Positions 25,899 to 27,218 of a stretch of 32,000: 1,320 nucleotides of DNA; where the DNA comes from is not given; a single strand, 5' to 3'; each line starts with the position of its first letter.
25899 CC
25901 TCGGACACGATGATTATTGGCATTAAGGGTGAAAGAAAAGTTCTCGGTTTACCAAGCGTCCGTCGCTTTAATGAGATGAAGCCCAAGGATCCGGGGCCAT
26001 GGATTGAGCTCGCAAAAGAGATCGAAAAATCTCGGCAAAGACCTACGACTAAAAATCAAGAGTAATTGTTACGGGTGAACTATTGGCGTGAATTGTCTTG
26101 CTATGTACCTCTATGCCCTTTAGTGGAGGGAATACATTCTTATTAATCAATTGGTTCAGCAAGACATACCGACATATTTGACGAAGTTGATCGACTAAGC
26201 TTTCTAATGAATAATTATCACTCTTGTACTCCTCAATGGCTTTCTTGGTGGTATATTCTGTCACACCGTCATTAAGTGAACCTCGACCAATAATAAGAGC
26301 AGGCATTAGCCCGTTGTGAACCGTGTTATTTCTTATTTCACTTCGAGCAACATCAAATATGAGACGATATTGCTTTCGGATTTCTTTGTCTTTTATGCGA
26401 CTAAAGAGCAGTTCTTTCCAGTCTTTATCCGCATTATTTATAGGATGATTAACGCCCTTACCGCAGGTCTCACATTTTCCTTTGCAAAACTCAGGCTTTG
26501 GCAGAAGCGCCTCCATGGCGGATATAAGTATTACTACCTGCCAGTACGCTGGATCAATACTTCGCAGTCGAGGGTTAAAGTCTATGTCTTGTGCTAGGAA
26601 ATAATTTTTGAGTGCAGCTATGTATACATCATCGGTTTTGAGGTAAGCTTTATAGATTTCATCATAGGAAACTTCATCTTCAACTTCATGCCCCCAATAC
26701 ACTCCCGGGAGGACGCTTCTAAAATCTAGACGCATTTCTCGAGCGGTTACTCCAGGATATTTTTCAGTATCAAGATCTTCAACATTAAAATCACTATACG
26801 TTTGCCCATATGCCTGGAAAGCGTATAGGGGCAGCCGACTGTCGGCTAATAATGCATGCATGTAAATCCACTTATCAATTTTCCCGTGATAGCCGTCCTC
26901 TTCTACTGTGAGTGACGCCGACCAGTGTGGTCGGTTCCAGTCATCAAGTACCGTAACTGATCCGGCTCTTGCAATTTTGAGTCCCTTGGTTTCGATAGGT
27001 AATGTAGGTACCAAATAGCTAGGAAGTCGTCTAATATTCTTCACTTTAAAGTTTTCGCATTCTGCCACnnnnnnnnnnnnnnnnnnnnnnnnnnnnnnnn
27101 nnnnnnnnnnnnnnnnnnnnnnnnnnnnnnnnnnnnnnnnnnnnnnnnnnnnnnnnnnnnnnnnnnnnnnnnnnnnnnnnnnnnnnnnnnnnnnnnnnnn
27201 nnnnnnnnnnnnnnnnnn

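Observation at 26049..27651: Overlapping two-gene module: membrane-anchored helical protein plus HEPN-motif protein, a candidate abortive-infection/defence system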

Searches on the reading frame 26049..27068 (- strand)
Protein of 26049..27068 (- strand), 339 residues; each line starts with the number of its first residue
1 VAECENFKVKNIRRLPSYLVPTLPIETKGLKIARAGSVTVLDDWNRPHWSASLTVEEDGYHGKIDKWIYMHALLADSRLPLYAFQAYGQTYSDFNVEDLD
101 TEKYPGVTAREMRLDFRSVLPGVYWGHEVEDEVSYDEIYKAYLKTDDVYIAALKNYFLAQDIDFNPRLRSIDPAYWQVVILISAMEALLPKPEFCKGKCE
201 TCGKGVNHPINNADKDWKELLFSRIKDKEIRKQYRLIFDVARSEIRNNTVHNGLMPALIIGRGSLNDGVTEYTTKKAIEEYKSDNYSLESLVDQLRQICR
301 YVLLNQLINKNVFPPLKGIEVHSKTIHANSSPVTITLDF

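Call 3: search_protein_families(library=pfam, proteins=[window:26049-27068:-], max_evalue=1)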
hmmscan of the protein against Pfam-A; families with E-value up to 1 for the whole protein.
window:26049-27068:- (339 aa): 0 families

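Call 4: search_protein_families(library=padloc, proteins=[window:26049-27068:-], max_evalue=1)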
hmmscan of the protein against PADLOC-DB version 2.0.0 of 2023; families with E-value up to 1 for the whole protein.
window:26049-27068:- (339 aa): 0 families

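Call 5: search_protein_families(library=ncbifam, proteins=[window:26049-27068:-], max_evalue=1)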
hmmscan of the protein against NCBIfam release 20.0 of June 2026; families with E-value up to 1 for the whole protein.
window:26049-27068:- (339 aa): 0 families

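Call 6: search_protein_families(library=phrogs, proteins=[window:26049-27068:-], max_evalue=1)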
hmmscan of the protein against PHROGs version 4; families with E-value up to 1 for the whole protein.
window:26049-27068:- (339 aa): 0 families

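Call 7: search_solved_structures(query=window:26049-27068:-, max_evalue=10)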
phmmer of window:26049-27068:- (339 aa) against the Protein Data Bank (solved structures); distinct sequences matched with E-value up to 10: 1.
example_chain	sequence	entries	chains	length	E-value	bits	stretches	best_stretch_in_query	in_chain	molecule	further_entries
8bat_A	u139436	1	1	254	0.23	13.6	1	121-184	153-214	Geobacter lovleyi NADAR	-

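Call 8: find_homologous_proteins(query=window:26049-27068:-, max_evalue=0.001)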
Query window:26049-27068:- (339 aa): 26 proteins with E <= 0.001 among 1526 candidates.
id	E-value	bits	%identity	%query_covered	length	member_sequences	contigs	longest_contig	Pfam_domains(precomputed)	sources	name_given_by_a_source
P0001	5.2e-228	774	99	100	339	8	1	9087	-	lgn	-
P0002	4.1e-176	603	79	98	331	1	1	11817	-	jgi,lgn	jgi:hypothetical protein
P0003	1.5e-133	463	62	98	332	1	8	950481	-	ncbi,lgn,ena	-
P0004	2.7e-131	456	61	98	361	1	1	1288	-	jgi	jgi:hypothetical protein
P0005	5.3e-124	432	59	96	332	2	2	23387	-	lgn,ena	-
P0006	7.3e-119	415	55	98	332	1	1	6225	-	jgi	-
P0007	2.4e-118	413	55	98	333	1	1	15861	-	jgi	jgi:hypothetical protein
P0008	3.5e-118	413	56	98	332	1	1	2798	-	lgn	-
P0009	5.0e-118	412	56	98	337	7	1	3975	-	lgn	-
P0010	2.9e-116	406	55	98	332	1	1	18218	-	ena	-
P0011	4.9e-116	406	53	96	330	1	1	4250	-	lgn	-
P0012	7.0e-116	405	56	97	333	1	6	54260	-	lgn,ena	-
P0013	1.2e-115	404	55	97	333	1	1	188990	-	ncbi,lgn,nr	ncbi:MAG: hypothetical protein JWM00_713 [Candidatus Saccharibacteria bacterium]|nr:hypothetical pro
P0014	3.7e-115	403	55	97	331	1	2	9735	-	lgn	-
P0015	1.8e-113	397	57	91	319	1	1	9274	-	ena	-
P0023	1.3e-93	332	46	96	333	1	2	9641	-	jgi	jgi:hypothetical protein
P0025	1.0e-89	319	45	96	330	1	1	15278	-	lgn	-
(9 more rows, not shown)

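Call 14: find_encoding_contigs(protein=P0003, flank=6000, max_places=3)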
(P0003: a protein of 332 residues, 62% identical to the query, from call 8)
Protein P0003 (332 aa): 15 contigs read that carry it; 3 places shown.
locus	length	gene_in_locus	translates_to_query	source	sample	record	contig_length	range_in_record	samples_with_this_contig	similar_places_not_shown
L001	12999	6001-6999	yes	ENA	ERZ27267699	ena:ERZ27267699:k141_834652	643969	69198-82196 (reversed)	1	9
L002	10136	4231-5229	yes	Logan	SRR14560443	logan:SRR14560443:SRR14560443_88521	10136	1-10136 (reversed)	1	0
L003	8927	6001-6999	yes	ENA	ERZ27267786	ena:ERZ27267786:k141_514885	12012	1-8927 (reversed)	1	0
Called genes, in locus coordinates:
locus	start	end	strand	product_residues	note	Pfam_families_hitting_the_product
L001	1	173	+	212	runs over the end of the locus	PF00753:Lactamase_B, PF13483:Lactamase_B_3, PF12706:Lactamase_B_2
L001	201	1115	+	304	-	-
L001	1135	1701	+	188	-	-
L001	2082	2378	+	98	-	PF06210:DUF1003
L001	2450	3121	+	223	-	-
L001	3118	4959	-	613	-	PF00122:E1-E2_ATPase, PF00702:Hydrolase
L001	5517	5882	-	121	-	-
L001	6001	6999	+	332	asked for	-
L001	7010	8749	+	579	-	-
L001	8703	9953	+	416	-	-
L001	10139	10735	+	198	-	PF25084:LbH_EIF2B, PF14602:Hexapep_2 (faint), PF25087:GMPPB_C, PF00132:Hexapep (weak)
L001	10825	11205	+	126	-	PF07237:DUF1428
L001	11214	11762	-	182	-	PF08002:DUF1697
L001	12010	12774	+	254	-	PF03372:Exo_endo_phos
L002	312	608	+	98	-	PF06210:DUF1003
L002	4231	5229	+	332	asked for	-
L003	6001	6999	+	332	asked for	-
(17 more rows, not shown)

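Call 15: find_encoding_contigs(protein=P0013, flank=6000, max_places=2)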
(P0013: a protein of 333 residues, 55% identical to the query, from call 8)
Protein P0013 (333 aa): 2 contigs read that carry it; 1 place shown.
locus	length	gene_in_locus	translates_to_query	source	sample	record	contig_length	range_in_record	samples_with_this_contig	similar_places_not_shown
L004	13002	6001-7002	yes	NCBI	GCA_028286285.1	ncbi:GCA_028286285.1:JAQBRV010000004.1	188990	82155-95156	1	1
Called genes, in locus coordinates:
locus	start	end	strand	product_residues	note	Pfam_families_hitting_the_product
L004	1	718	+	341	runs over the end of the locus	PF01820:Dala_Dala_lig_N, PF02222:ATP-grasp, PF07478:Dala_Dala_lig_C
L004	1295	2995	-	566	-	PF00239:Resolvase, PF07508:Recombinase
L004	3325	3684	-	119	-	PF18932:DUF5681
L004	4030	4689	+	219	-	-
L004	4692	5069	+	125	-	-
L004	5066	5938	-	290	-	PF18928:DUF5677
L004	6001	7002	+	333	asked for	-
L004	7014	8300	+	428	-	PF18730:HEPN_Cthe2314 (faint)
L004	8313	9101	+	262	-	PF14022:DUF4238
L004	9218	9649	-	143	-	PF01475:FUR, PF01978:TrmB (faint)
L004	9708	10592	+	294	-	PF00106:adh_short, PF13561:adh_short_C2 (weak)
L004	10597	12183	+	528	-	PF02492:cobW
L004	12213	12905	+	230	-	PF08030:NAD_binding_6 (weak), PF00175:NAD_binding_1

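Call 16: find_encoding_contigs(protein=P0012, flank=6000, max_places=3)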
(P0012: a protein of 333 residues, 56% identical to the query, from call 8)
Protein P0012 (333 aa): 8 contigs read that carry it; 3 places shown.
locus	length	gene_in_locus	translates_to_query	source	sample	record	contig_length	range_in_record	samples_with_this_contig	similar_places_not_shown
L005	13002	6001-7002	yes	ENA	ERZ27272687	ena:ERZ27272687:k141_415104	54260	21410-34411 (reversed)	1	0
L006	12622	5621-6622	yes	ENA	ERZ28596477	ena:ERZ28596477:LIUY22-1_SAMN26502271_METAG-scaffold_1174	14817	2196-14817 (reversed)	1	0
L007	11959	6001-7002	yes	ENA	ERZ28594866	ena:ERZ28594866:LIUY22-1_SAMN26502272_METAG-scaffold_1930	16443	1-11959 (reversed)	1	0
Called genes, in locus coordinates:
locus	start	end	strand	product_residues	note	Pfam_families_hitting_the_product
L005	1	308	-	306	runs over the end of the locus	PF14378:PAP2_3, PF01569:PAP2, PF14360:PAP2_C (weak)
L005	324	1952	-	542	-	PF00239:Resolvase, PF07508:Recombinase, PF13408:Zn_ribbon_recom (weak)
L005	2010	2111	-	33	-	-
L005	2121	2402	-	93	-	-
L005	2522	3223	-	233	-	-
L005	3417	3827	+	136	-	PF05656:DUF805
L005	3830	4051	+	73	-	-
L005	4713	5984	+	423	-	PF00078:RVT_1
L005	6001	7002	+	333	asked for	-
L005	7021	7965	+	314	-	-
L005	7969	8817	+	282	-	-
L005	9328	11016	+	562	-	-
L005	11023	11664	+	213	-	PF04203:Sortase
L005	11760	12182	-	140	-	-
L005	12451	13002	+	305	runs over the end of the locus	PF01636:APH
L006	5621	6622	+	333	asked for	-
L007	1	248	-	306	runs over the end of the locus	PF14378:PAP2_3, PF01569:PAP2, PF14360:PAP2_C (weak)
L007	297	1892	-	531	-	PF00239:Resolvase, PF07508:Recombinase, PF13408:Zn_ribbon_recom (weak)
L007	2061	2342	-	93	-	-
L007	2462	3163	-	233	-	-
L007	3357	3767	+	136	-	PF05656:DUF805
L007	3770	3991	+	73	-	-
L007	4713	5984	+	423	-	PF00078:RVT_1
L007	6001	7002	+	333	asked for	-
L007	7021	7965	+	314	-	-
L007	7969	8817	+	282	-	-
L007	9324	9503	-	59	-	-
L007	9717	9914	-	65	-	-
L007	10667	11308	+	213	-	PF04203:Sortase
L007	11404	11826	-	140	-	-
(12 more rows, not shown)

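Call 18: find_encoding_contigs(protein=P0002, flank=6000, max_places=2)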
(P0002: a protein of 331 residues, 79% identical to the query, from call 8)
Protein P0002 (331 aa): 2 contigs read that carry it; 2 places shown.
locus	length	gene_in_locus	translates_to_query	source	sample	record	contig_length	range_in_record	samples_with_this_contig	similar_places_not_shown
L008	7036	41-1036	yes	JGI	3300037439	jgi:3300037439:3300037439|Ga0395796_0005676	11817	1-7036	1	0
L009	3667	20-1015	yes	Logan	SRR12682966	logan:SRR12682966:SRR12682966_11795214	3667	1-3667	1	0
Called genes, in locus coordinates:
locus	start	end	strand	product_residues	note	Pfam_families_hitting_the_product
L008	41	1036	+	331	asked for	-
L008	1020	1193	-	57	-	-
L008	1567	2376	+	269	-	PF08282:Hydrolase_3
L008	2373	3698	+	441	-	-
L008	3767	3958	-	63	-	-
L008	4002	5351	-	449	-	PF00135:COesterase, PF20434:BD-FAE, PF07859:Abhydrolase_3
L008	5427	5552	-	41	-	-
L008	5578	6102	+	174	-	PF01872:RibD_C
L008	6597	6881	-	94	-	-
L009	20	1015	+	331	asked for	-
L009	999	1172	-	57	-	-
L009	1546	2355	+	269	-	PF08282:Hydrolase_3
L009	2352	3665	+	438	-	?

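Call 19: find_encoding_contigs(protein=P0005, flank=6000, max_places=2)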
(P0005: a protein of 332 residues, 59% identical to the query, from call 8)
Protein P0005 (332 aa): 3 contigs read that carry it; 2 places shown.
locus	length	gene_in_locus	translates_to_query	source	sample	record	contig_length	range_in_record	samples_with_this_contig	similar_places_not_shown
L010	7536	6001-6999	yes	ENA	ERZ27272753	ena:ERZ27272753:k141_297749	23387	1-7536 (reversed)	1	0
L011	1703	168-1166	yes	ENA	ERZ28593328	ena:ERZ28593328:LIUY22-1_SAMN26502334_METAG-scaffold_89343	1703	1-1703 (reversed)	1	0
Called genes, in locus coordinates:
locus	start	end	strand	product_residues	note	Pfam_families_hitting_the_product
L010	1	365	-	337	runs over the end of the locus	PF01380:SIS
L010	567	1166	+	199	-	PF06414:Zeta_toxin (weak), PF13671:AAA_33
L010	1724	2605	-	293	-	PF13641:Glyco_tranf_2_3, PF00535:Glycos_transf_2, PF13632:Glyco_trans_2_3 (faint)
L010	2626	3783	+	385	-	PF02449:Glyco_hydro_42 (faint)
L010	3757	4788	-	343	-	-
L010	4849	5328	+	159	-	PF01668:SmpB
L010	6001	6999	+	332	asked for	-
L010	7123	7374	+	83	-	-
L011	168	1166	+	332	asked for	-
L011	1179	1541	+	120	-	-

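Call 20: find_related_loci(query=A1, collection=genome_contigs, flank=8000)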
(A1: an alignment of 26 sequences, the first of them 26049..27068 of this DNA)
Query A1 (339 aa) in genome_contigs; peptide patterns used: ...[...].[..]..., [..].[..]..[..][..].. (x = any residue, [..] = any of these).
21 stretches matched a pattern; 4 encode a relative of the query (tblastn E <= 1e-3); 4 distinct loci.
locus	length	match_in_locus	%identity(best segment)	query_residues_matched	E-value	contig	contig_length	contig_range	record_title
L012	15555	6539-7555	97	1-339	0e+0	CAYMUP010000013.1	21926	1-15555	MAG TPA_asm: uncultured Candidatus Saccharibacteria bacterium isolate SRP286056_co1_462 genome assembly, contig: NODE_27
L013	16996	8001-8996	62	9-339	2e-140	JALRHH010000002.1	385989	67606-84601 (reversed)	MAG: Candidatus Saccharimonadia bacterium isolate MYJ.17 NODE_2_length_385989_cov_20.082449, whole genome shotgun sequen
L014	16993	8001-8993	55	9-338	4e-121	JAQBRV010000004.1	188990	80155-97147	MAG: Candidatus Saccharibacteria bacterium isolate RYN_410 scaffold_2265057, whole genome shotgun sequence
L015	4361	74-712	50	125-339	2e-67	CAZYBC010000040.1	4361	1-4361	MAG TPA_asm: uncultured Pseudomonadales bacterium isolate SRP263991_co1_159 genome assembly, contig: NODE_34695_length_4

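Call 21: predict_structure(alignment_id=A1)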
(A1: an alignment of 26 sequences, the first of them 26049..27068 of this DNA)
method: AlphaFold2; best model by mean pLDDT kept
length: 339 residues; sequences in the alignment: 26
mean_pLDDT: 86.5   pTM: 0.86
mean pLDDT of the five models: 86.5, 86.1, 86.0, 85.2, 83.7
residues with pLDDT >= 90: 178; 70-90: 126; 50-70: 28; < 50: 7
segments of 3 or more residues with pLDDT < 50: 1-7
pLDDT, mean of each block of 10 residues (from residue 1): 53 94 94 95 86 92 93 94 76 84 87 93 87 94 95 95 66 86 94 83 80 88 95 95 86 61 76 90 87 96 96 93 82 72
secondary structure, 60 per line:
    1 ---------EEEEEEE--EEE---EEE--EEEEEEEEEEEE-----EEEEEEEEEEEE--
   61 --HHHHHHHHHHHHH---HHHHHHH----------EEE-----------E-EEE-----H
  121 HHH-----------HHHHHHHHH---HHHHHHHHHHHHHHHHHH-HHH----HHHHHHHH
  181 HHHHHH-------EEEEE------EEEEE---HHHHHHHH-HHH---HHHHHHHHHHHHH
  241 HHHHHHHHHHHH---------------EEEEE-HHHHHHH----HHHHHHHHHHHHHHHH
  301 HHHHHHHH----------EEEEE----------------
elements in order: E10-16 E19-21 E25-27 E30-41 E47-58 H63-75 H79-85 E96-98 E112-114 H120-123 H135-143 H147-164 H173-186 E194-198 E205-209 H213-220 H228-252 E268-272 H274-280 H285-308 E319-323

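Call 24: fold_search(model_id=the predicted structure, library=pdb)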
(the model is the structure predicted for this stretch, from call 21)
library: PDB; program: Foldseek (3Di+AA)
matches with E <= 10: 227; with E <= 0.001: 0
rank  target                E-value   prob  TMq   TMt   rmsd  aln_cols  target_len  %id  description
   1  8b6h_DC               5.0e-01  0.10  0.16  0.11  13.7       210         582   11  Cryo-EM structure of cytochrome c oxidase dimer (complex IV) from respiratory supercomplex of Tetrahymena thermophila (released 2023-03-29)
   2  7ff8_B                7.9e-01  0.04  0.08  0.12  12.7       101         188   19  Pseudomonas aeruginosa Virulence Factor Regulator with cAMP ligand and Cl(triethylphosphine)gold(I) (released 2022-07-27)
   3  7w5z_C3               8.3e-01  0.09  0.16  0.11  13.8       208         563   12  Cryo-EM structure of Tetrahymena thermophila mitochondrial complex IV, composite dimer model (released 2022-04-06)
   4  9yx2_A                8.8e-01  0.02  0.07  0.05  19.0       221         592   11  Structure of the long chain acyl-CoA carboxylase complex from Mycobacterium smegmatis with ATP, bicarbonate, and propi (released 2025-11-26)
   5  6v39_g                9.9e-01  0.04  0.10  0.17  15.3       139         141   12  Cryo-EM structure of the Acinetobacter baumannii Ribosome: 70S with P-site tRNA (released 2020-02-05)
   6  3iwz_D                1.0e+00  0.06  0.08  0.12  12.7       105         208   16  The c-di-GMP Responsive Global Regulator CLP Links Cell-Cell Signaling to Virulence Gene Expression in Xanthomonas cam (released 2009-12-15)
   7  8whx_h                1.0e+00  0.05  0.10  0.16  15.0       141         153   16  Cryo- EM structure of Mycobacterium smegmatis 70S ribosome and RafH. (released 2024-02-28)
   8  3kcc_B                1.1e+00  0.05  0.08  0.12  12.8        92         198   17  Crystal structure of D138L mutant of Catabolite Gene Activator Protein (released 2009-11-17)
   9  8uu4_g                1.1e+00  0.04  0.10  0.17  16.1       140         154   16  Cryo-EM structure of the Listeria innocua 70S ribosome in complex with HPF (structure I-A) (released 2024-02-28)
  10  1nyw_B                1.2e+00  0.03  0.06  0.09  13.1        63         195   14  The high resolution structures of RmlC from Streptoccus suis in complex with dTDP-D-glucose (released 2003-06-24)
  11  9qdj                  1.2e+00  0.02  0.08  0.07  20.1       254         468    9  CRYSTAL STRUCTURE OF LYSYL-TRNA SYNTHETASE FROM Mycobacterium tuberculosis COMPLEXED WITH L-LYSINE AND INHIBITOR DDD0188 (released 2025-08-13)
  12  4i0a_A                1.4e+00  0.04  0.08  0.12  12.7        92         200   20  structure of the mutant Catabolite gene activator protein V132A (released 2013-10-30)
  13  4muv_B                1.5e+00  0.05  0.07  0.13  11.2        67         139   16  M. loti cyclic-nucleotide binding domain mutant displaying inverted ligand selectivity, cyclic-GMP bound (released 2014-06-25)
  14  3l7p_C                1.6e+00  0.06  0.09  0.23  10.1        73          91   18  Crystal structure of SMU.1657c, Putative nitrogen regulatory protein PII from streptococcus mutans (released 2010-12-29)
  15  1i5z_A                1.8e+00  0.05  0.08  0.13  11.2        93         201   16  STRUCTURE OF CRP-CAMP AT 1.9 A (released 2003-06-17)
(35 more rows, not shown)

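Call 25: fold_search(model_id=the predicted structure, library=viral)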
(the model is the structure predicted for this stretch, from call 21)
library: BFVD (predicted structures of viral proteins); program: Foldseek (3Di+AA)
matches with E <= 10: 475; with E <= 0.001: 0
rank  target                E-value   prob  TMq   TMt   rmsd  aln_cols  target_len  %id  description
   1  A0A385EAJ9            5.7e-02  0.13  0.12  0.16  23.2       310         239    9  Uncharacterized protein [Caulobacter phage CcrPW]
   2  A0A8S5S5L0            9.5e-02  0.10  0.08  0.10  17.8       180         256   13  Baseplate protein [Myoviridae sp. ctqEN1]
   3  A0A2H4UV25            1.5e-01  0.06  0.10  0.08  22.1       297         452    8  Pseudouridine synthase [Bodo saltans virus]
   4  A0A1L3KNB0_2          2.1e-01  0.04  0.09  0.04  24.4       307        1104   11  (no name in the UniProt tables at hand)
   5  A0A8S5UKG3            2.6e-01  0.04  0.08  0.11  17.9       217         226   12  Baseplate protein [Myoviridae sp. ctQf419]
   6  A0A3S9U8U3            3.1e-01  0.10  0.10  0.20  12.5       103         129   14  Uncharacterized protein [Streptomyces phage Hiyaa]
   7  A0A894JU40            3.7e-01  0.04  0.12  0.09  23.6       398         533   12  (no name in the UniProt tables at hand)
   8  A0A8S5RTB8            3.9e-01  0.04  0.11  0.13  29.9       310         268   10  Intron associated endonuclease [Siphoviridae sp. gcode 4]
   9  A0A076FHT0            4.1e-01  0.05  0.10  0.09  26.6       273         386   11  Uncharacterized protein [Aureococcus anophagefferens virus]
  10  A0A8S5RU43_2          4.6e-01  0.02  0.09  0.03  32.5       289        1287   11  (no name in the UniProt tables at hand)
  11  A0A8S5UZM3            5.5e-01  0.10  0.12  0.26  16.5        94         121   11  Uncharacterized protein [Siphoviridae sp. ctJT77]
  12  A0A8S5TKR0            7.3e-01  0.13  0.09  0.27  12.7       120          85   15  Uncharacterized protein [Siphoviridae sp. ctgn638]
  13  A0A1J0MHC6            7.3e-01  0.11  0.07  0.19  15.0        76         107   18  Baseplate protein [Klebsiella phage KPV15]
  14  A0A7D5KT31            7.7e-01  0.20  0.07  0.10  13.7        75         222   15  (no name in the UniProt tables at hand)
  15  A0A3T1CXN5            7.7e-01  0.10  0.11  0.18  16.1       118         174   14  Uncharacterized protein [Acanthamoeba castellanii medusavirus J1]
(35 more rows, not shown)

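Call 27: search_solved_structures(query=A1, max_evalue=10, show_alignments=3)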
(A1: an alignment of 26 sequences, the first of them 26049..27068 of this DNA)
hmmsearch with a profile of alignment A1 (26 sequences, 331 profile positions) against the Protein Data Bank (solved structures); distinct sequences matched with E-value up to 10: 0.

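Call 28: search_protein_families(library=pfam, alignment_id=A1, max_evalue=10)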
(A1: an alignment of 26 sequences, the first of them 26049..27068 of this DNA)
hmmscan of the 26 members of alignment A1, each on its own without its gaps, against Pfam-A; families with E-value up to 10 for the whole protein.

A. member 1, window:26049-27068:- (339 aa): 0 families

B. families by the number of members that match (of 26 scanned): 10 families
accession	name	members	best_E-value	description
PF24531.2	ANC1_spectrin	7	0.0079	Nuclear anchorage protein 1, spectrin repeat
PF12980.13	DUF3864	4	0.018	Domain of Unknown Function with PDB structure (DUF3864)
PF14302.11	DUF4377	1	0.036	Domain of unknown function (DUF4377)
PF11320.13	DUF3122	1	0.056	Protein of unknown function (DUF3122)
PF00111.32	Fer2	1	0.083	2Fe-2S iron-sulfur cluster binding domain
PF00531.28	Death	1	0.084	Death domain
PF17614.7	FPV060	1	0.11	Viral CC-type chemokine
PF18525.6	Cas9_C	1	0.13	Cas9 C-terminal domain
PF13790.11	SR1P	1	0.14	SR1 protein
PF18508.7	zf_C2H2_13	1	0.19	Zinc finger domain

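Call 29: find_related_loci(query=A1, collection=metagenome_contigs, flank=6000)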
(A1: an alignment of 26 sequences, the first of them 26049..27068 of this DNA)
Query A1 (339 aa) in metagenome_contigs; peptide patterns used: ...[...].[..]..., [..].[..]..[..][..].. (x = any residue, [..] = any of these).
48 stretches matched a pattern; 7 encode a relative of the query (tblastn E <= 1e-3); 7 distinct loci.
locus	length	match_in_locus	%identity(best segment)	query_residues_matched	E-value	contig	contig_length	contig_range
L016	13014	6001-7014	94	2-339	0e+0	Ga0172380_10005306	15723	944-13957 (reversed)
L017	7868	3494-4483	55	9-337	1e-119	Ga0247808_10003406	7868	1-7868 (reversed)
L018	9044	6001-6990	55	9-337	1e-119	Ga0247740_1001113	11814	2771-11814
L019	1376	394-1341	46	13-338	8e-98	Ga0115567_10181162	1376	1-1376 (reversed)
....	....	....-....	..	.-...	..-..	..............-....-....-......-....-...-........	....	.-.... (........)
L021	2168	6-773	47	67-329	3e-80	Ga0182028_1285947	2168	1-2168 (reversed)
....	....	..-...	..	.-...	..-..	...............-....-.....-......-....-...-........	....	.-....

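Call 30: find_related_loci(query=A1, collection=viral_contigs, flank=6000)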
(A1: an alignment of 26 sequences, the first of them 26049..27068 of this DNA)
Query A1 (339 aa) in viral_contigs; peptide patterns used: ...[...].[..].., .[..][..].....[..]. (x = any residue, [..] = any of these).
41 stretches matched a pattern, but none encodes a relative of the query by tblastn (E <= 1e-3).

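Call 31: find_encoding_contigs(protein=P0010, flank=6000, max_places=1)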
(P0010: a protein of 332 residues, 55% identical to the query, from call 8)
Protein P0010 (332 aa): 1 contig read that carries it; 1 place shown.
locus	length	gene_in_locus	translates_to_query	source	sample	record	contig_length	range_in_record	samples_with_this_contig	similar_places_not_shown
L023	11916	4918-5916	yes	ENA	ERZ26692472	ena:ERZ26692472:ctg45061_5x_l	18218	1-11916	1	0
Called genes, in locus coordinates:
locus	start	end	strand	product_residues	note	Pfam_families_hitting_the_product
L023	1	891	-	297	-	?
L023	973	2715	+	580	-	PF12229:PG_binding_4 (faint), PF13354:Beta-lactamase2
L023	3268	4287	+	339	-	PF12358:DUF3644, PF18740:EC042_2821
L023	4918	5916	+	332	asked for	-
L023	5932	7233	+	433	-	PF18730:HEPN_Cthe2314 (weak)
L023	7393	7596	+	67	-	-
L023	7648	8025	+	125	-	-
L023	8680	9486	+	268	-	PF13814:Replic_Relax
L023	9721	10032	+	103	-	PF04248:NTP_transf_9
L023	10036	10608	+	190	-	PF03358:FMN_red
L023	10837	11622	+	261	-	-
